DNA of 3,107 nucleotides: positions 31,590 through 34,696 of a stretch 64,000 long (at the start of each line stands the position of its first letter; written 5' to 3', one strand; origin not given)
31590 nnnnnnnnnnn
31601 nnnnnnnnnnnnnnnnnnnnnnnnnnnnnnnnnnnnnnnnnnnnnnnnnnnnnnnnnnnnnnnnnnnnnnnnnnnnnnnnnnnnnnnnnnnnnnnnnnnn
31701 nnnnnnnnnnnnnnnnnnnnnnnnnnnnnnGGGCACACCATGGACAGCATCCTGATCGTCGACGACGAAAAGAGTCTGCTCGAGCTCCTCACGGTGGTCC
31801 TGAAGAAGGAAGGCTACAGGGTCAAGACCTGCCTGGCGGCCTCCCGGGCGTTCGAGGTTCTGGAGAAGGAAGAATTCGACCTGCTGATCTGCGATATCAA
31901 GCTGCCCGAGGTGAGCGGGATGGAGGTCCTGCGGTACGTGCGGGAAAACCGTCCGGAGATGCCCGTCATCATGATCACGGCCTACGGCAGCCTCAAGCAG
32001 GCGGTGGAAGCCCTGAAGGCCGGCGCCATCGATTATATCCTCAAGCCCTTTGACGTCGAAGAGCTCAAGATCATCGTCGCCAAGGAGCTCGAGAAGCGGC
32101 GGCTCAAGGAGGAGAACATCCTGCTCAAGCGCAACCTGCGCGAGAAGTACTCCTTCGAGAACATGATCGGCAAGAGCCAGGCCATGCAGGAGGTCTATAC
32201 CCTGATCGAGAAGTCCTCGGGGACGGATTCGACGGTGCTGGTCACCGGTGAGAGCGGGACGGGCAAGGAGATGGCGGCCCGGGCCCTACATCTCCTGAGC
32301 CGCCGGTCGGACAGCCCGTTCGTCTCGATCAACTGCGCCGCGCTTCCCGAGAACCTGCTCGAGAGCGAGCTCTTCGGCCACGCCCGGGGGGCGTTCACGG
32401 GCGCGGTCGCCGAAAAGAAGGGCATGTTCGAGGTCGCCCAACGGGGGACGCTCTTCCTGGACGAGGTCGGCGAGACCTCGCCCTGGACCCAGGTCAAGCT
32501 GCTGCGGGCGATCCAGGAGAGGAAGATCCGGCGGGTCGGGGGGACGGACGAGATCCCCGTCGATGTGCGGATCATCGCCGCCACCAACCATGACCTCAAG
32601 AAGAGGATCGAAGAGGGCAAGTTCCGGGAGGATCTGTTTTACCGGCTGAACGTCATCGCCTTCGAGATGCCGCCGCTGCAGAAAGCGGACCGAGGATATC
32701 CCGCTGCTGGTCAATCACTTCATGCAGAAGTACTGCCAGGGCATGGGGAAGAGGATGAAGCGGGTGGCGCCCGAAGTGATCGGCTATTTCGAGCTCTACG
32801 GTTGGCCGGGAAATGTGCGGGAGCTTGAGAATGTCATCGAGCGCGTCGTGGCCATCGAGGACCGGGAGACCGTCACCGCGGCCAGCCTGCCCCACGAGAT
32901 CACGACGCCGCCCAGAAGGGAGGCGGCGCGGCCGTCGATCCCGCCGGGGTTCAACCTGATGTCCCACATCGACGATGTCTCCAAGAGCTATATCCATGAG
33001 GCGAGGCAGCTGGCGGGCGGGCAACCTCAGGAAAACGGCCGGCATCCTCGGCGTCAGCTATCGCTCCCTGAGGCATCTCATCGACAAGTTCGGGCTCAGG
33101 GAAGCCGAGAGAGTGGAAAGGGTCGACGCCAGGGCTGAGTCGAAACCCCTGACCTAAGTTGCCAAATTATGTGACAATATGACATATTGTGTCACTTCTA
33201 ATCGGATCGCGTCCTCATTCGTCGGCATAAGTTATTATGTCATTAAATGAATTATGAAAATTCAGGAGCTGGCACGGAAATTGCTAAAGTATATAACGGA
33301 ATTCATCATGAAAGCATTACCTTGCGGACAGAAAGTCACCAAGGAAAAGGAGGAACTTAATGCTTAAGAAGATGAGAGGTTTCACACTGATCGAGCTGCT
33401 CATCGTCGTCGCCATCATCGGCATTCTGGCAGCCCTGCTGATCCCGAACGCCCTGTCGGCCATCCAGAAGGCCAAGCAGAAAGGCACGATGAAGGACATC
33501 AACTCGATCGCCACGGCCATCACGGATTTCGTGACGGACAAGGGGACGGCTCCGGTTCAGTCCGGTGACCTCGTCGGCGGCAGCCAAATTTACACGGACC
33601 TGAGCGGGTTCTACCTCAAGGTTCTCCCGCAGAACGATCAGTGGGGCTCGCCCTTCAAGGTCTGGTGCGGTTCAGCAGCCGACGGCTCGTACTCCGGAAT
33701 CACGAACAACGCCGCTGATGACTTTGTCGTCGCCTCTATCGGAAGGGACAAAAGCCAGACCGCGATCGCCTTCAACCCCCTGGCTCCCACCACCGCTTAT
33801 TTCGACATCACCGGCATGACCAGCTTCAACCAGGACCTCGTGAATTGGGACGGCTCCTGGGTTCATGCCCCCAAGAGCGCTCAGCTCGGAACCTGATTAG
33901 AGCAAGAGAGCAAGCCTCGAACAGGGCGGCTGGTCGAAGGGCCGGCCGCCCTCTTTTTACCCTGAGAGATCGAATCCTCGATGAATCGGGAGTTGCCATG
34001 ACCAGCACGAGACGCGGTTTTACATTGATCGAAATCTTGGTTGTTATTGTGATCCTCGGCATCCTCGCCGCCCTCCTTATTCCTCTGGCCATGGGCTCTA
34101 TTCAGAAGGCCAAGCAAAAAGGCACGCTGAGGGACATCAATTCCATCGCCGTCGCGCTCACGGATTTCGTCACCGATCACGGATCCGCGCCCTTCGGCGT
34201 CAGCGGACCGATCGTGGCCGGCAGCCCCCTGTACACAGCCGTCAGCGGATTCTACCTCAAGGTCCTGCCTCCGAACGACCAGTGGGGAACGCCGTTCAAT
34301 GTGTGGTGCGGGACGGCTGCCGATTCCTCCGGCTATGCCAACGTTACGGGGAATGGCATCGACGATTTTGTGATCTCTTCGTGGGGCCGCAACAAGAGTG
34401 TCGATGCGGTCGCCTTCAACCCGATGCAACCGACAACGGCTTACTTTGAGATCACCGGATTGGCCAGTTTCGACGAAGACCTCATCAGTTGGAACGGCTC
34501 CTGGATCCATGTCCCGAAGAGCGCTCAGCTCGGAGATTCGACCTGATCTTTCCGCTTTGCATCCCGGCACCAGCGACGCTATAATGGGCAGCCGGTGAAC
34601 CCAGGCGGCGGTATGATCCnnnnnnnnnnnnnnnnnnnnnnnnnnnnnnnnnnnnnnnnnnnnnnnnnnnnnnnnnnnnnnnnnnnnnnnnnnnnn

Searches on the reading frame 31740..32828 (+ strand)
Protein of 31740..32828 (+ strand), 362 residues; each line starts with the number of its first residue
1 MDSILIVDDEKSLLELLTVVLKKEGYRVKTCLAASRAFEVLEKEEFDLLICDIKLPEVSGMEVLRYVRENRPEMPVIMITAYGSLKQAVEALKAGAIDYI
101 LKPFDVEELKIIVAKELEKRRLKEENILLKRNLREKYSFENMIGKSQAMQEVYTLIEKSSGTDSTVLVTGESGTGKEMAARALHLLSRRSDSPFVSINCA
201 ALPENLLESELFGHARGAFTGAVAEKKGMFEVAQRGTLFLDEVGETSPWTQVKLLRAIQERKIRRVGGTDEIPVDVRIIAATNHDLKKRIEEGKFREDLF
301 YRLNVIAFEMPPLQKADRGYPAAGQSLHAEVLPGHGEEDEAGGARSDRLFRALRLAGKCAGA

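Call 14: search_protein_families(library=pfam, proteins=[window:31740-32828:+], max_evalue=0.001)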
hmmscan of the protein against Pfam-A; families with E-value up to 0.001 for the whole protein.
window:31740-32828:+ (362 aa): 7 families
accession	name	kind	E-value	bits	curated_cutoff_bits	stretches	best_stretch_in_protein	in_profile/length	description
PF00158.32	Sigma54_activat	-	3.5e-71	238.8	20.2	1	142-307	1-166/168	Sigma-54 interaction domain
PF00072.30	Response_reg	-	1.4e-32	112.6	30.2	1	4-112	1-109/111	Response regulator receiver domain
PF14532.12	Sigma54_activ_2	-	1.1e-22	81.2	25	1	143-313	1-138/138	Sigma-54 interaction domain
PF07728.20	AAA_5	-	9.6e-08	32.6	22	1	166-284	2-123/139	AAA domain (dynein-related subfamily)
PF01078.27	Mg_chelatase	-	6.2e-06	26.2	20.3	0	221-283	93-157/207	Magnesium chelatase, subunit ChlI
PF07726.17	AAA_3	-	0.00011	22.5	27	1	166-283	2-111/131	ATPase family associated with various cellular activities (AAA)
PF00004.35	AAA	-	0.00029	21.7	21.2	1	166-287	1-111/131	ATPase family associated with various cellular activities (AAA)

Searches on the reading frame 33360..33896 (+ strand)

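Call 14: search_protein_families(library=pfam, proteins=[window:33360-33896:+], max_evalue=0.001)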
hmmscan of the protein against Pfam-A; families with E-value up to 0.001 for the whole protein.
window:33360-33896:+ (178 aa): 1 family
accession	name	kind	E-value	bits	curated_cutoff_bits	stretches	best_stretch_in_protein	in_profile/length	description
PF07963.17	N_methyl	-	1.5e-08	34.3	21.2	1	3-27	2-26/27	Prokaryotic N-terminal methylation motif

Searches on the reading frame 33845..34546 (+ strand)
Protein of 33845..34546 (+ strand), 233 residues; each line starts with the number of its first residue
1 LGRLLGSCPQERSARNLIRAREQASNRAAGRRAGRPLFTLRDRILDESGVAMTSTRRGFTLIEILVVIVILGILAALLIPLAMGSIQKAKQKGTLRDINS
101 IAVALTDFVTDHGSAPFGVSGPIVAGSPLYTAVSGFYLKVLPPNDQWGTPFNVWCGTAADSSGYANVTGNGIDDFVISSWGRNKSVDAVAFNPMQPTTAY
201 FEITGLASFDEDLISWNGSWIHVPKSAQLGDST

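Call 14: search_protein_families(library=pfam, proteins=[window:33845-34546:+], max_evalue=0.001)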
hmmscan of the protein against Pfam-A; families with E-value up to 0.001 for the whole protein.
window:33845-34546:+ (233 aa): 1 family
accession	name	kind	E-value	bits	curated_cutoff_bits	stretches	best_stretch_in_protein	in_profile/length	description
PF07963.17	N_methyl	-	2.8e-08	33.4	21.2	1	55-78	3-26/27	Prokaryotic N-terminal methylation motif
